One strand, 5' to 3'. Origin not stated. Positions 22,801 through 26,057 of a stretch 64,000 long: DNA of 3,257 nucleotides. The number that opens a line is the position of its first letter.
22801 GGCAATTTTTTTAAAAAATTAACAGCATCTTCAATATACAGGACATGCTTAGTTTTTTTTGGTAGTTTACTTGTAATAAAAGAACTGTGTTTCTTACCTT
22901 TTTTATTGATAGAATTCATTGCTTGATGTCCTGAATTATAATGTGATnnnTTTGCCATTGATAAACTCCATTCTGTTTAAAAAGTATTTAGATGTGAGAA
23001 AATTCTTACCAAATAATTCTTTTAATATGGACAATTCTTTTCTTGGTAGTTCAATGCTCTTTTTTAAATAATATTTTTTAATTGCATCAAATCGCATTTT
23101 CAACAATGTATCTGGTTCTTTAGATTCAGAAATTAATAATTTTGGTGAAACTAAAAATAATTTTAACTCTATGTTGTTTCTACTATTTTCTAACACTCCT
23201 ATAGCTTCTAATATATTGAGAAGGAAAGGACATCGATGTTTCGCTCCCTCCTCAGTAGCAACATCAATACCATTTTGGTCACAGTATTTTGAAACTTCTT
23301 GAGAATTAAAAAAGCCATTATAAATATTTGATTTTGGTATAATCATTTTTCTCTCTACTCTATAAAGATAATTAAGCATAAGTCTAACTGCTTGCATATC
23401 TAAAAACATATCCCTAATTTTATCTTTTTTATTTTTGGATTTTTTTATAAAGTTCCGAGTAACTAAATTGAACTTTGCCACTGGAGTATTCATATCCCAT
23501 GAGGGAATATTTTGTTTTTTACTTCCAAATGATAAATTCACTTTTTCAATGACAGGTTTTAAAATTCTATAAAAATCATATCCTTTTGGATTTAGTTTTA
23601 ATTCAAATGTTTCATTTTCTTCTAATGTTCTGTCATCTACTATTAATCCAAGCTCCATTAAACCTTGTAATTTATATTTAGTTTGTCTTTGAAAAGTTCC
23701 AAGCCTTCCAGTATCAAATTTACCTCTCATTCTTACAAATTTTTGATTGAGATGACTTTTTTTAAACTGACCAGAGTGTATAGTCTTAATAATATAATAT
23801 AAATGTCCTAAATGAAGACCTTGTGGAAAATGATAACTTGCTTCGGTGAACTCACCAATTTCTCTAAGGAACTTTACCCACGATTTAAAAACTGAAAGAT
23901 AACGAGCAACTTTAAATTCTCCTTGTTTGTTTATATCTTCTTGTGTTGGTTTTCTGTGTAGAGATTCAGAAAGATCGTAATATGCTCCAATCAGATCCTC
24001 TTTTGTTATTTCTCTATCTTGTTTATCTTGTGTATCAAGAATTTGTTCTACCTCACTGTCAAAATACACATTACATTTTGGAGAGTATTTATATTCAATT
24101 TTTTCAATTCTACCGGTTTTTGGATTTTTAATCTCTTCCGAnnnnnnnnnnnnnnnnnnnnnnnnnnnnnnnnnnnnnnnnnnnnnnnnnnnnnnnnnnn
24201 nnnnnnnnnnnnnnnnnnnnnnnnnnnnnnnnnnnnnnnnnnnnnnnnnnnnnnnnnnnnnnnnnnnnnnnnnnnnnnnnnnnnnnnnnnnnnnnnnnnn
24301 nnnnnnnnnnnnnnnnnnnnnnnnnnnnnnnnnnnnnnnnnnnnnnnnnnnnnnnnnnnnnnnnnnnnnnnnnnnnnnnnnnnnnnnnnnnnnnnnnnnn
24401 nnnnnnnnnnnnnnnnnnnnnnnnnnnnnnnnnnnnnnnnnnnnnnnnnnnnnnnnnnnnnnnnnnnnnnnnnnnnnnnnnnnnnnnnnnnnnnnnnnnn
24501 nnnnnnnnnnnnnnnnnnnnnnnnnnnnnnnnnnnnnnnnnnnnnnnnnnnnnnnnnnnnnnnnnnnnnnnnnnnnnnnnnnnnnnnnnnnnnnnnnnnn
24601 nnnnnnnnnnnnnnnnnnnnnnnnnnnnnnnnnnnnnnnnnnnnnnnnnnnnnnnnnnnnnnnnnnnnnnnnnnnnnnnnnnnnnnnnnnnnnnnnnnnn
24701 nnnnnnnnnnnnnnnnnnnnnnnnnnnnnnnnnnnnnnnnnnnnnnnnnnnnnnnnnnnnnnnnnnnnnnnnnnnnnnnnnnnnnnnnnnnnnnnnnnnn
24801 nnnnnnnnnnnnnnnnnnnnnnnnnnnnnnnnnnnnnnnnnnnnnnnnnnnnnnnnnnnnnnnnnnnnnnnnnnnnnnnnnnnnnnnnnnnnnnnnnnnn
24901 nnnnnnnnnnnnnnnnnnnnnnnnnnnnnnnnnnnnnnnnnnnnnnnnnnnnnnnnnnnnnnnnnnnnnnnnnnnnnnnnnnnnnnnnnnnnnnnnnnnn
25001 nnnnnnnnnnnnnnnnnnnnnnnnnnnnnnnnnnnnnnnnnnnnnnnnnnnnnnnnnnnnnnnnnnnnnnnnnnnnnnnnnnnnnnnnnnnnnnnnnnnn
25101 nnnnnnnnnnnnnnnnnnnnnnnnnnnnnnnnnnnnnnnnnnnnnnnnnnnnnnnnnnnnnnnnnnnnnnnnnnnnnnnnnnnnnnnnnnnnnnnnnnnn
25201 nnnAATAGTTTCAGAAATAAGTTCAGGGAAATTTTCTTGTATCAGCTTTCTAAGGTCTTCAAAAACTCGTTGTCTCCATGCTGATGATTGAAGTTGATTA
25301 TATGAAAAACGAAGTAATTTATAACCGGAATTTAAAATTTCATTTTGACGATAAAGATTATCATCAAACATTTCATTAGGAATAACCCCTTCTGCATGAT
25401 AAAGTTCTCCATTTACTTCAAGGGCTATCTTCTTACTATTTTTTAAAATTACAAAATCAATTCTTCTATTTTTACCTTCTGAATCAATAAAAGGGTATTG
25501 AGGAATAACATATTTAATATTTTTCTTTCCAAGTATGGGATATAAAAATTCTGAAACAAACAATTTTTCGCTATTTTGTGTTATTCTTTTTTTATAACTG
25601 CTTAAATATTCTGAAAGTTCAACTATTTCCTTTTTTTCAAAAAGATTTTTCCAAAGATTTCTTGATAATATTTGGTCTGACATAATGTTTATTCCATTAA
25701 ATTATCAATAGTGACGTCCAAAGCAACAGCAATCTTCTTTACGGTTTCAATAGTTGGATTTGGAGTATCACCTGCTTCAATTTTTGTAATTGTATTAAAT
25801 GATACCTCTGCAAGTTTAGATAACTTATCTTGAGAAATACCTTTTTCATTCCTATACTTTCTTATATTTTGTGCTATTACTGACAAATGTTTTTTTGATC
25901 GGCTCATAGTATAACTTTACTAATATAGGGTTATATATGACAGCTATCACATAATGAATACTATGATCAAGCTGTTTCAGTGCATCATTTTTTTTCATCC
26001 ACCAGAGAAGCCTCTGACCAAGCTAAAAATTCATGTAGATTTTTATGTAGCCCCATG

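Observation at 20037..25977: Four-gene operon (XRE HTH, nuclease-SF2 helicase, short methyltransferase, OLD nuclease): candidate composite defence module that matches no named system I know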

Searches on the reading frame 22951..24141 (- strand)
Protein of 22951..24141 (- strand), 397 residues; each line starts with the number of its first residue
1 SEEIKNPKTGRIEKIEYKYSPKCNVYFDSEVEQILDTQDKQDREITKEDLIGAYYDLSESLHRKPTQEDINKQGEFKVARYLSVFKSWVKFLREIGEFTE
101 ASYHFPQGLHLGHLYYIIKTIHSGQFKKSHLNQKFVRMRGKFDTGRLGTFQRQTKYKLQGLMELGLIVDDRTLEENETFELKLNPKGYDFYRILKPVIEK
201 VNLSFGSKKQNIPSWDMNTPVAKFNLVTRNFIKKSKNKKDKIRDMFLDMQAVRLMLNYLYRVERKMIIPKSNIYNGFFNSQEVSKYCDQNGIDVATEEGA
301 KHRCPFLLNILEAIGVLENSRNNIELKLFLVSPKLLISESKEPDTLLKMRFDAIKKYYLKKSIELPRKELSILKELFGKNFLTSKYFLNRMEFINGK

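Call 37: predict_structure(alignment_id=A2)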
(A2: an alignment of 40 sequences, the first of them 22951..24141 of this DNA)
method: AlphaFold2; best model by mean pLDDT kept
length: 397 residues; sequences in the alignment: 40
mean_pLDDT: 89.8   pTM: 0.84
mean pLDDT of the five models: 89.8, 89.0, 88.8, 88.7, 86.3
residues with pLDDT >= 90: 288; 70-90: 76; 50-70: 31; < 50: 2
segments of 3 or more residues with pLDDT < 50: none
pLDDT, mean of each block of 10 residues (from residue 1): 72 62 61 62 81 94 91 90 91 89 92 98 95 90 93 96 95 85 97 97 93 95 97 95 95 97 97 96 93 88 96 97 97 86 88 92 91 94 92 78
secondary structure, 60 per line:
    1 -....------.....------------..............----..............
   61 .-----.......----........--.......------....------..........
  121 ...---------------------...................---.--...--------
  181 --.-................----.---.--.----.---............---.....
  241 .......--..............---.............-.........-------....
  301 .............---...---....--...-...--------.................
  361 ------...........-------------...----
elements in order: E2-5 E12-16 H29-42 H47-61 H67-73 H78-85 H88-94 H101-104 H111-123 H145-163 H185-200 H221-232 H236-247 H250-263 E267-269 H270-279 H281-289 H297-313 E317-319 E323-326 E329-331 H344-360 H367-377 E391-393

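Call 46: search_protein_families(library=pfam, proteins=[window:22951-24141:-], max_evalue=10)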
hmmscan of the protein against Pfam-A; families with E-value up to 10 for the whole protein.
window:22951-24141:- (397 aa): 2 families
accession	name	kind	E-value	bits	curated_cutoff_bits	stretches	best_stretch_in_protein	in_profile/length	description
PF18780.6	HNH_repeat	-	6.1e-09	36.5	26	1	45-96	1-52/54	Homing endonuclease associated repeat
PF04504.20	GeBP-like_DBD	-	0.13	13.4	29.5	1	89-144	11-65/94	Glabrous-enhancer-binding protein-like family, DBD domain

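Call 92: fold_search(model_id=the predicted structure, library=pdb)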
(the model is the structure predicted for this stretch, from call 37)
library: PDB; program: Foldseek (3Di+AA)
matches with E <= 10: 112; with E <= 0.001: 0
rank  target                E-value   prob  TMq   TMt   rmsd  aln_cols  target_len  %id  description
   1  8epx_D                2.7e-01  0.41  0.23  0.19  11.9       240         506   12  Type IIS Restriction Endonuclease PaqCI, DNA bound (released 2023-03-22)
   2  5hc9_B                7.9e-01  0.04  0.11  0.11  21.1       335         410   12  Thermotoga maritima CCA-adding enzyme complexed with tRNA_CCA (released 2016-04-27)
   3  7w5z_5B               7.9e-01  0.02  0.10  0.08  30.6       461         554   12  Cryo-EM structure of Tetrahymena thermophila mitochondrial complex IV, composite dimer model (released 2022-04-06)
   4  8chf_C                1.1e+00  0.04  0.10  0.15  18.2       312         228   14  cryo-EM Structure of Craf:14-3-3:Mek1 (released 2024-02-21)
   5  2fxa_A                1.8e+00  0.07  0.13  0.24  18.8       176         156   16  Structure of the Protease Production Regulatory Protein hpr from Bacillus subtilis. (released 2006-03-14)
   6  8za5_B                1.8e+00  0.06  0.11  0.22  14.1       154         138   14  Crystal structure of HsmR (released 2025-10-29)
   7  7zge_A                1.9e+00  0.16  0.21  0.36   9.9       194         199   11  BrxA, BREX phage defence protein (released 2022-06-22)
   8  6tru_A                1.9e+00  0.04  0.09  0.11  15.5       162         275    8  Crystal structure of the N-terminal half of the TFIIH subunit p52 (released 2020-10-21)
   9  5x11_C                2.0e+00  0.06  0.13  0.24  18.5       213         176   17  Crystal structure of Bacillus subtilis PadR in complex with operator DNA (released 2017-11-22)
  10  6hep_B                2.0e+00  0.02  0.10  0.13  18.2       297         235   15  Crystal structure of human 14-3-3 beta in complex with CFTR R-domain peptide pS753-pS768 (released 2018-10-24)
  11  6twz_D                2.1e+00  0.02  0.10  0.14  18.7       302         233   13  14-3-3 sigma complexed with a phosphorylated 16E6 peptide (released 2020-05-06)
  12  7xl9                  2.2e+00  0.13  0.13  0.30  17.1       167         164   12  The structure of HucR with urate (released 2022-07-13)
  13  5hf3_A                2.2e+00  0.03  0.11  0.16  17.5       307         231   13  Crystal structure of C-terminal modified Tau peptide-hybrid 201D with 14-3-3sigma (released 2016-01-27)
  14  9qmd                  2.4e+00  0.04  0.09  0.14  15.3       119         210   13  Crystal Structure of Dimeric Apo-L28H-FNR of A. Fischeri (released 2026-04-08)
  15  5d3f_B                2.6e+00  0.02  0.11  0.14  17.6       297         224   14  Crystal structure of human 14-3-3 zeta in complex with CFTR R-domain peptide pS753-pS768 and stabilizer fusicoccin-A (released 2016-03-16)
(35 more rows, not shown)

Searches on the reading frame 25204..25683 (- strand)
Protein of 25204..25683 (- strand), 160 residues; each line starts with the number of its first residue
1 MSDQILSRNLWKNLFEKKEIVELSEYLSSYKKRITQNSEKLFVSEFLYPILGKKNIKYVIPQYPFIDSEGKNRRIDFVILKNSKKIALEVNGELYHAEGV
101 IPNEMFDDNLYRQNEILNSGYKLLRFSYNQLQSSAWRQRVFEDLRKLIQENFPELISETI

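Call 46: search_protein_families(library=pfam, proteins=[window:25204-25683:-], max_evalue=10)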
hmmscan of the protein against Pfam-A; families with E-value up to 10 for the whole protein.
window:25204-25683:- (160 aa): 6 families
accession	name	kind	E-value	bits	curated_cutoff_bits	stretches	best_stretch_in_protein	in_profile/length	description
PF18741.7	MTES_1575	-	0.00031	21.2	38.2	1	71-130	23-80/96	REase_MTES_1575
PF04556.18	DpnII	-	0.0014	18.4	23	1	67-116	184-231/278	DpnII restriction endonuclease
PF06046.19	Sec6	-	0.052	12.5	29.7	2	130-156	70-96/537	Exocyst complex component Sec6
PF02251.23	PA28_N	-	0.053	14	21.2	1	26-46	6-26/61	Proteasome activator PA28, N-terminal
PF04480.18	DUF559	-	0.089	13.1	20.6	1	75-134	46-96/109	Protein of unknown function (DUF559)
PF18586.7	zf-CCCH_7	-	0.13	13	25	0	81-124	7-48/90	Chromatin remodeling factor Mit1 C-terminal Zn finger 1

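Call 47: search_solved_structures(query=A3, max_evalue=10)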
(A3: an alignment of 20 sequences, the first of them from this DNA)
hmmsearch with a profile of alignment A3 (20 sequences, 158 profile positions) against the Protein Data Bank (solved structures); distinct sequences matched with E-value up to 10: 3.
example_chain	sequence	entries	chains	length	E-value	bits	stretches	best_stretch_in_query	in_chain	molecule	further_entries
4p99_A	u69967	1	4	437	0.15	14.9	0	80-94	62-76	MpAFP_RII tetra-tandemer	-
5fml_B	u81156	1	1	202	0.29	14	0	44-70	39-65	PA SUBUNIT OF INFLUENZA B POLYMERASE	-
6fs8_B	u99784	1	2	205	0.31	13.9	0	44-70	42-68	Polymerase acidic protein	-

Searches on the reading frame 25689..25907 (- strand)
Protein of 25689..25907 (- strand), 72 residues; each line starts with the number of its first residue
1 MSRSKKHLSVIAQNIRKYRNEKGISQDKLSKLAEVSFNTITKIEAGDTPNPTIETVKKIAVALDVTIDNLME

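Call 4: search_protein_families(library=pfam, proteins=[window:25689-25907:-], max_evalue=0.01)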
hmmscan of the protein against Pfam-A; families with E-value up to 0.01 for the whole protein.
window:25689-25907:- (72 aa): 5 families
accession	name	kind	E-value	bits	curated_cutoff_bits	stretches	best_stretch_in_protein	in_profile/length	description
PF01381.28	HTH_3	-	4.6e-16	59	23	1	15-68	1-53/55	Helix-turn-helix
PF12844.13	HTH_19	-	9.3e-11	41.9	30.2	1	13-71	2-59/64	Helix-turn-helix domain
PF13443.12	HTH_26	-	2.2e-10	41.1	22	1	14-72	1-59/63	Cro/C1-type HTH DNA-binding domain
PF13560.12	HTH_31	-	7.8e-09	36.2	27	1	13-68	4-59/64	Helix-turn-helix domain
PF13413.12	HTH_25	-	0.0031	17.7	24.6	1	16-47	3-34/62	Helix-turn-helix domain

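Call 5: search_protein_families(library=padloc, proteins=[window:25689-25907:-], max_evalue=0.01)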
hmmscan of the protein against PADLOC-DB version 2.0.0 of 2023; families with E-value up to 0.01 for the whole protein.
window:25689-25907:- (72 aa): 17 families
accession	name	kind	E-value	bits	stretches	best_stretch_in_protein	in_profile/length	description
PDLC02926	HTH_VI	-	7.3e-12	43.4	1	11-71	2-61/92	-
PDLC04142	capH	-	1.4e-10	40.1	1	12-72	8-67/103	capH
PDLC03665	Control_protein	-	2.5e-08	32.1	1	11-72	9-70/77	control protein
PDLC04775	PDC-M69A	-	7.4e-07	27.7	1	9-71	6-67/113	-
PDLC03536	REase_II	-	2.6e-06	25.3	1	6-71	6-70/237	Type II restriction enzyme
PDLC03946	RmrA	-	7.1e-06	23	1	16-68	8-59/357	-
PDLC03951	RmrA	-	1.2e-05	22.4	1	13-70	11-67/400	-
PDLC03671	Control_protein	-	1.4e-05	23.2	1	10-71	14-74/84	control protein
PDLC03947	RmrA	-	2.2e-05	21.5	1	3-67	4-67/383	-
PDLC03954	RmrA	-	3.2e-05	21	1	9-68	9-67/380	-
PDLC03664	Control_protein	-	5.5e-05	21.5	1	10-67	13-69/74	control protein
PDLC03949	RmrA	-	8.4e-05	19.6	1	14-68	6-59/363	-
PDLC03952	RmrA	-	0.0002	18.3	1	5-66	17-77/395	-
PDLC04758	PDC-M64B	-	0.00027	19.4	1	10-67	30-86/123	-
PDLC03948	RmrA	-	0.0013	15.7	1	13-67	11-64/397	-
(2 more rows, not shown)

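Call 6: search_protein_families(library=ncbifam, proteins=[window:25689-25907:-], max_evalue=0.01)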
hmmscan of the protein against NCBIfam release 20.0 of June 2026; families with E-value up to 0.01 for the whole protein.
window:25689-25907:- (72 aa): 12 families
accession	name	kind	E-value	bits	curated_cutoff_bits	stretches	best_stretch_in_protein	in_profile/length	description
NF041951.1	phage_RstR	subfamily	1.4e-12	47.8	80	1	11-71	3-62/108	RstR family transcriptional repressor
TIGR03070.1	couple_hipB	subfamily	4.6e-11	42.5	71.65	1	11-65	3-56/58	type II toxin-antitoxin system Y4mF family antitoxin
NF046032.1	TransRegSlrRBacil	equivalog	5.9e-11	42.7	250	1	11-71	2-62/149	HTH-type transcriptional regulator SlrR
NF006015.0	PRK08154.1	subfamily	1.1e-08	34.6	204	1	4-71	24-90/314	anaerobic benzoate catabolism transcriptional regulator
TIGR00270.2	TIGR00270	equivalog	9.5e-08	32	110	1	12-67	77-131/159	multiprotein bridging factor aMBF1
NF010465.0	PRK13890.1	equivalog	8.1e-07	29.2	96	1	10-72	5-66/121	conjugal transfer protein TrbA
NF047948.1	male_kill_WMK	equivalog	2e-06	27.5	300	1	11-71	6-65/300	WO male-killing family protein Wmk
TIGR03830.1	CxxCG_CxxCG_HTH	subfamily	1.3e-05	25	61.8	1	3-51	58-107/127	type II TA system antitoxin MqsA family protein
NF003162.0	PRK04140.1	equivalog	5.9e-05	22.2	263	1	12-67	128-182/317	transcriptional regulator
NF007257.0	PRK09706.1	subfamily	0.00013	21.8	101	1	10-64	5-58/135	transcriptional repressor DicA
NF007408.0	PRK09943.1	equivalog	0.00039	20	211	1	11-66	8-62/185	HTH-type transcriptional regulator PuuR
NF041677.1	trans_regClgR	equivalog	0.0085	16.2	170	1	10-70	8-67/113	transcriptional regulator ClgR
